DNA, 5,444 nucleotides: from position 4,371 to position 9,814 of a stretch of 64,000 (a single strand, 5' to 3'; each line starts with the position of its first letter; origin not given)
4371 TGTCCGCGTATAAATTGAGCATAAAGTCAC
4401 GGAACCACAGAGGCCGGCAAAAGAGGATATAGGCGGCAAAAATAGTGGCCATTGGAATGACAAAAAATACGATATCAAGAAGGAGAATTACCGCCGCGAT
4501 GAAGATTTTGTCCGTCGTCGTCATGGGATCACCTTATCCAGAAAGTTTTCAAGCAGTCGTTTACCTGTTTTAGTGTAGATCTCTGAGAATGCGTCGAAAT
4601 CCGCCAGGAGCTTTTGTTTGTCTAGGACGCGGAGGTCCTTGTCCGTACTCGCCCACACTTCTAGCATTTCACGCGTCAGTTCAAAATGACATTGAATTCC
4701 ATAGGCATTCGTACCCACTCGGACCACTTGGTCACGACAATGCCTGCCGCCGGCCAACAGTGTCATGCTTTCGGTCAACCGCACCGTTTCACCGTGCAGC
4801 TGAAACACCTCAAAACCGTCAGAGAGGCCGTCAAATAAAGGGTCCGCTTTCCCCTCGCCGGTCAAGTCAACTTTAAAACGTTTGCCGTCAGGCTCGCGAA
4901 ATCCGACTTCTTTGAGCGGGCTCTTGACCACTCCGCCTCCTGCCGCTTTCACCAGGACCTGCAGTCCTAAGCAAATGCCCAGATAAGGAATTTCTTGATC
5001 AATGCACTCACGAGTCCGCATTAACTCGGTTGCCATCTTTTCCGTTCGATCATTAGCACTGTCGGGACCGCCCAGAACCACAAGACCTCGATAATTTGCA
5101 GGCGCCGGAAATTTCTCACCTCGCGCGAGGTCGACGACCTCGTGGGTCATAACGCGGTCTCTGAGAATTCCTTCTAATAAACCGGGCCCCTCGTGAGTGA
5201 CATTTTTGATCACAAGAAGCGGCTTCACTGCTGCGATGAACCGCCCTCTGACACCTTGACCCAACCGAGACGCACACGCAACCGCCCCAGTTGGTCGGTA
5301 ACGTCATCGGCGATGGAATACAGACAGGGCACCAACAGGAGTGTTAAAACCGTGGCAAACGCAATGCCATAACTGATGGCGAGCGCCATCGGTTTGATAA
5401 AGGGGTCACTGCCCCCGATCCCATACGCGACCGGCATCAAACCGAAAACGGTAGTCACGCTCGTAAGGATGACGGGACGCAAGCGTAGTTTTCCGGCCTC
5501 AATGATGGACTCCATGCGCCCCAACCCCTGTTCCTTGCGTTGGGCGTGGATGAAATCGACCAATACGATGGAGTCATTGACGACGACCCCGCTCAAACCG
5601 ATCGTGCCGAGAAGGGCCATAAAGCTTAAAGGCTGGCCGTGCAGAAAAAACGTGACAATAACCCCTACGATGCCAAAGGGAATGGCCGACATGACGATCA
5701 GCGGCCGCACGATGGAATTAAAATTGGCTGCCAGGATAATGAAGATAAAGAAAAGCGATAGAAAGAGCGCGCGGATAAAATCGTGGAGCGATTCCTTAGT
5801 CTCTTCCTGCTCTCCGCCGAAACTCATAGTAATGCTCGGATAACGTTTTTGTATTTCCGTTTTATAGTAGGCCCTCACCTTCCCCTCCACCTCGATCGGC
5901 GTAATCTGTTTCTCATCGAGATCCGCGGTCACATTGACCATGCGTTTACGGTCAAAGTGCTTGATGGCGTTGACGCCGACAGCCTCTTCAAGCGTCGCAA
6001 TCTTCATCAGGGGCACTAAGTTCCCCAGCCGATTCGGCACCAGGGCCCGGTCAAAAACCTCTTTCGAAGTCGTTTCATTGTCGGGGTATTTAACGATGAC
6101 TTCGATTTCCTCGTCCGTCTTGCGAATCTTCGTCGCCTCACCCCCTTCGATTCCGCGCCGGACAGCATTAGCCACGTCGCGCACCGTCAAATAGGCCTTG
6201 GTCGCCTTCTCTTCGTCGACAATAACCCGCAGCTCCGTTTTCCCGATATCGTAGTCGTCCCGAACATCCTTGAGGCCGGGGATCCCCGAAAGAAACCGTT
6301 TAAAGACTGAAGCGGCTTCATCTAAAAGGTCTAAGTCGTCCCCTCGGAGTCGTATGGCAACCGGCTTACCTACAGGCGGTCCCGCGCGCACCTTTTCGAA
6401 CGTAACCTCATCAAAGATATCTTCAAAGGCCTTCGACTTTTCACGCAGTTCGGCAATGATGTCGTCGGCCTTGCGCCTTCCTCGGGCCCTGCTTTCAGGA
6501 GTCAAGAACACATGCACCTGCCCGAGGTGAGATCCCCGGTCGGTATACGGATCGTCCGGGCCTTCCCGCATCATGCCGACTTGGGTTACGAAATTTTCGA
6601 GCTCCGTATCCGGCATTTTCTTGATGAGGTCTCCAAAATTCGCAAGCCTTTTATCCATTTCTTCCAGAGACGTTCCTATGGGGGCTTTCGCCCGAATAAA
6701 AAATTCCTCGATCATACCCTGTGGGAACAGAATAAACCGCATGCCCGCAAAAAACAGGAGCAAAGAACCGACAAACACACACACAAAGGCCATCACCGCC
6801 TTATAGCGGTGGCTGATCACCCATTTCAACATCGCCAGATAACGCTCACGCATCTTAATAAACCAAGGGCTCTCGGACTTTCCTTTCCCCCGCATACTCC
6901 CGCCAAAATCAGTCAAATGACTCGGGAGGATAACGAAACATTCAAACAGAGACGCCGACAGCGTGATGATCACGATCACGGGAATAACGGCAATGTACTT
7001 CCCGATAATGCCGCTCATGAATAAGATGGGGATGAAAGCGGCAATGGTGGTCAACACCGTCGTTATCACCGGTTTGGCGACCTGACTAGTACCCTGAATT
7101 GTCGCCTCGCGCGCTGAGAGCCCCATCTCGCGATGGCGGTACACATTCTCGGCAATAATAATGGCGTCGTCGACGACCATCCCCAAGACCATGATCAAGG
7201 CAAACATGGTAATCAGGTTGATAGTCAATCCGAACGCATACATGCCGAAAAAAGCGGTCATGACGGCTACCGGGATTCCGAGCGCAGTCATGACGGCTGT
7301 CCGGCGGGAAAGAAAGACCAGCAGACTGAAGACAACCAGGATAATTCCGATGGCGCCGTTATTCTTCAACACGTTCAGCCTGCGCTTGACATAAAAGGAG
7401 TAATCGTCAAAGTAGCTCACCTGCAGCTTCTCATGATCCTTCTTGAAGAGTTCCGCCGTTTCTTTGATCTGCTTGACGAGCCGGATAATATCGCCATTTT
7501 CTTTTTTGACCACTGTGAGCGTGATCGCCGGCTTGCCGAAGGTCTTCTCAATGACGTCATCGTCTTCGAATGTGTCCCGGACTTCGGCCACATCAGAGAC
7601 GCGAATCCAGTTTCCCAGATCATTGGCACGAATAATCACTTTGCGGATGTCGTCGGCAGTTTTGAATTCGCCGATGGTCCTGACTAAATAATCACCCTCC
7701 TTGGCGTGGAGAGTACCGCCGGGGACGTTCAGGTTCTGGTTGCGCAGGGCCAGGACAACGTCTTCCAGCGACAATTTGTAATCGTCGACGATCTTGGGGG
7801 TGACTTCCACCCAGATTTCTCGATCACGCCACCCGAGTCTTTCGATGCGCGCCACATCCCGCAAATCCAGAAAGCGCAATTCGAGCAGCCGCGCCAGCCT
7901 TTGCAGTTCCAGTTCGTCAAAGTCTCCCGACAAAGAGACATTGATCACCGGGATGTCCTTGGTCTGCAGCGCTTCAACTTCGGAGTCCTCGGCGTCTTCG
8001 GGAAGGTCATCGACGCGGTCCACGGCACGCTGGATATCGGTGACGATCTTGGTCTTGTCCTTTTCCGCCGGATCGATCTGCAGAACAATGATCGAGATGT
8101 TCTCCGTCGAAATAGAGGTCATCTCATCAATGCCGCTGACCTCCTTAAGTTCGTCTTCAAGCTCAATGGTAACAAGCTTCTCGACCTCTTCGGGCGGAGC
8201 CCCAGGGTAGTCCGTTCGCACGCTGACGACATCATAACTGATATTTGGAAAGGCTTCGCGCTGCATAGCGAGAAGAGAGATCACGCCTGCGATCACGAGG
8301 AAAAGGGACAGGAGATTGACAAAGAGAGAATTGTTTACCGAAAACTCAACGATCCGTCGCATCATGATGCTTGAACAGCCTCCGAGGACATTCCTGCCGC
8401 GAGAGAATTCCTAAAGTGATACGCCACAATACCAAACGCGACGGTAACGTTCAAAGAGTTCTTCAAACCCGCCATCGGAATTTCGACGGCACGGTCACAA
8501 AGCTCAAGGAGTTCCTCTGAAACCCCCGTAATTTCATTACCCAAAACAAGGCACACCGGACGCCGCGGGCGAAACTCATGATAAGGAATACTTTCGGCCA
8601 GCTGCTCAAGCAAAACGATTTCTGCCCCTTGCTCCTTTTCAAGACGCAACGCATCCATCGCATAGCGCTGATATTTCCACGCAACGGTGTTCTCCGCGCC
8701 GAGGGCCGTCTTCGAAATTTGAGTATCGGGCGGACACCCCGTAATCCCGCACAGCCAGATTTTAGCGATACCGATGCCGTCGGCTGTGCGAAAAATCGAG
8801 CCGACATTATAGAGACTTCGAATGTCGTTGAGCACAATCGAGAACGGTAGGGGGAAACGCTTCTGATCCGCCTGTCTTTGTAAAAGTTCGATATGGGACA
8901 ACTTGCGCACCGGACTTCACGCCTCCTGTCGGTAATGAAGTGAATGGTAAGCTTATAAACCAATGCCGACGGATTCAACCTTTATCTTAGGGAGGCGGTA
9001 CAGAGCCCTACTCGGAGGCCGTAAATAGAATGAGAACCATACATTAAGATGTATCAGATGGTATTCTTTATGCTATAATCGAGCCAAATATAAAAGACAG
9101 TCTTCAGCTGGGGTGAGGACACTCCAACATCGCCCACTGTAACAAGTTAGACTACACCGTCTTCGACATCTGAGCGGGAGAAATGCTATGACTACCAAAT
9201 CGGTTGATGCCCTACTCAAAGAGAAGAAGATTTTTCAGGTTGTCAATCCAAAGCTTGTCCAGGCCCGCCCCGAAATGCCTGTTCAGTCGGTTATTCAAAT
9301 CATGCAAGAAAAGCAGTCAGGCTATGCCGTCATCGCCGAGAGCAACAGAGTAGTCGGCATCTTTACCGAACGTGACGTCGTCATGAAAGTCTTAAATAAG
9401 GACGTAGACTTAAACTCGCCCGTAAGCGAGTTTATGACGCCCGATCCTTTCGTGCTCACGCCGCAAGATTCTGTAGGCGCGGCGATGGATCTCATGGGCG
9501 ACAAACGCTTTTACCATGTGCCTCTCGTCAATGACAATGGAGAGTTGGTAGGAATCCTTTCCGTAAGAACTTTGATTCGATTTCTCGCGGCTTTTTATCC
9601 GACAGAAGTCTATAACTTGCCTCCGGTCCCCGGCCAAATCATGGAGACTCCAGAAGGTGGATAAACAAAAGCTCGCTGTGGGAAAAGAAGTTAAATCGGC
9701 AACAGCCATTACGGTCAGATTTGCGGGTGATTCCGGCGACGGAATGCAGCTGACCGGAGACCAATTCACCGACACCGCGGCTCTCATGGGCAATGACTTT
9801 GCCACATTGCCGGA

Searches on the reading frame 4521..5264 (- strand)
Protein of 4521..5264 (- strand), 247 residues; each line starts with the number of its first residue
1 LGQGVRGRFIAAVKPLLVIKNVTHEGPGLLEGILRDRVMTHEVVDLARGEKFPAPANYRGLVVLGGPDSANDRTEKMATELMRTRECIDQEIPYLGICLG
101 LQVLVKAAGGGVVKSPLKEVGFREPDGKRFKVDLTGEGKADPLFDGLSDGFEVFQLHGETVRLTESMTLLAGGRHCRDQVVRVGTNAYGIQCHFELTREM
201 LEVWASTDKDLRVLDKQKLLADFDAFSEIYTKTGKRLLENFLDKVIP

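Call 57: search_protein_families(library=pfam, proteins=[window:4521-5264:-], max_evalue=0.001)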
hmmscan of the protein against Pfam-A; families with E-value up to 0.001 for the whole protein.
window:4521-5264:- (247 aa): 2 families
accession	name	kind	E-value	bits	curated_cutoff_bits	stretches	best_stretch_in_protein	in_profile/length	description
PF00117.34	GATase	-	6.3e-17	62.3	22.8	1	55-197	40-174/190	Glutamine amidotransferase class-I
PF07722.19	Peptidase_C26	-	2.7e-06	27.8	20.5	1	74-161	88-181/219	Peptidase C26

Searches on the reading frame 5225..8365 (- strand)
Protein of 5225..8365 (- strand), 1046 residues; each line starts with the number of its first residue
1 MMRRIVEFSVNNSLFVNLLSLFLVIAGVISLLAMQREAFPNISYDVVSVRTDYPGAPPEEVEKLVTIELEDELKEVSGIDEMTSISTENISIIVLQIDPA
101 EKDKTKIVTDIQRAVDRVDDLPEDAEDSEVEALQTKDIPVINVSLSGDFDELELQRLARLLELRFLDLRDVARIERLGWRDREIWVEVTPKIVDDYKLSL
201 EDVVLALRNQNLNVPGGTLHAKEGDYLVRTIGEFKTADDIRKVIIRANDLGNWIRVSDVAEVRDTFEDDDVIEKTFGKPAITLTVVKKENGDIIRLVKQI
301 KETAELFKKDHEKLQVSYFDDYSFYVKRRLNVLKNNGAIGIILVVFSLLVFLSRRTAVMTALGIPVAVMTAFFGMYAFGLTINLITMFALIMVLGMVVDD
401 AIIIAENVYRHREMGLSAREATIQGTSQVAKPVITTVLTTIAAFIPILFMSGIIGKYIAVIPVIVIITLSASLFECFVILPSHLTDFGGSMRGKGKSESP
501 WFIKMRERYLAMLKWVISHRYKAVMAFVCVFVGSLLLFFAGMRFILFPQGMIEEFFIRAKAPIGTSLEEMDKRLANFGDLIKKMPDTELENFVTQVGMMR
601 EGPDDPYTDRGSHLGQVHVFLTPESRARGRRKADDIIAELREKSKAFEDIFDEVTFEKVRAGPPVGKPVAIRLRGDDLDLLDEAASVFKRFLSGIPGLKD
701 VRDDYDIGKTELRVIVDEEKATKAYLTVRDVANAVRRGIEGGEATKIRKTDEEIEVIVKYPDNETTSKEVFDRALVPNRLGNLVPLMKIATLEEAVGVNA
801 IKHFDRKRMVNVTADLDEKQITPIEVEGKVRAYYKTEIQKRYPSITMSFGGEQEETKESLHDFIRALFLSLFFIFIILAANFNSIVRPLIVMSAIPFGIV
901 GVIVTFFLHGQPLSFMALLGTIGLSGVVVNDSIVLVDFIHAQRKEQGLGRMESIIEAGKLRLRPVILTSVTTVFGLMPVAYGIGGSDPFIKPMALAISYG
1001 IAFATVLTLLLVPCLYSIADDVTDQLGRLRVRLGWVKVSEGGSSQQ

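Call 59: search_protein_families(library=pfam, proteins=[window:5225-8365:-], max_evalue=0.0001)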
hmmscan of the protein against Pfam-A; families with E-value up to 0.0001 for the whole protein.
window:5225-8365:- (1046 aa): 2 families
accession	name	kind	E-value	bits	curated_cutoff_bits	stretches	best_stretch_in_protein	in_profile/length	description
PF00873.25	ACR_tran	-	8.5e-192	639.9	28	1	5-1018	1-1019/1021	AcrB/AcrD/AcrF family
PF02355.23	SecD_SecF_C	-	4.1e-09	36.6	20.5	1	861-1011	31-178/189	Protein export membrane protein SecD/SecF, C-terminal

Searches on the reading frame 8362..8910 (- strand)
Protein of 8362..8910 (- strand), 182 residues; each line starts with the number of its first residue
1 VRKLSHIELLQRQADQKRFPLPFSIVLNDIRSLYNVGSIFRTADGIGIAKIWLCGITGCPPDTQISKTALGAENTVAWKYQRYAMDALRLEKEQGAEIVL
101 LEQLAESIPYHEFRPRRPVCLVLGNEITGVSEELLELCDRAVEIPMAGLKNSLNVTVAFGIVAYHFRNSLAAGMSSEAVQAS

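Call 59: search_protein_families(library=pfam, proteins=[window:8362-8910:-], max_evalue=0.0001)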
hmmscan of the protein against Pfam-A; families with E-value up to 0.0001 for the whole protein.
window:8362-8910:- (182 aa): 1 family
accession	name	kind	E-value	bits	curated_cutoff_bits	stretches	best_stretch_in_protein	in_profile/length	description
PF00588.24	SpoU_methylase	-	7.8e-32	110.8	29.7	1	23-164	2-142/142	SpoU rRNA Methylase family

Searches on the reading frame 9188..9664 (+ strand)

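Call 59: search_protein_families(library=pfam, proteins=[window:9188-9664:+], max_evalue=0.0001)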
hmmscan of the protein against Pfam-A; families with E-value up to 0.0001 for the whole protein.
window:9188-9664:+ (158 aa): 1 family
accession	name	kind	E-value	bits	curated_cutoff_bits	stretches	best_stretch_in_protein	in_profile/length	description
PF00571.33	CBS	-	3.7e-26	91.7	24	2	79-134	1-56/57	CBS domain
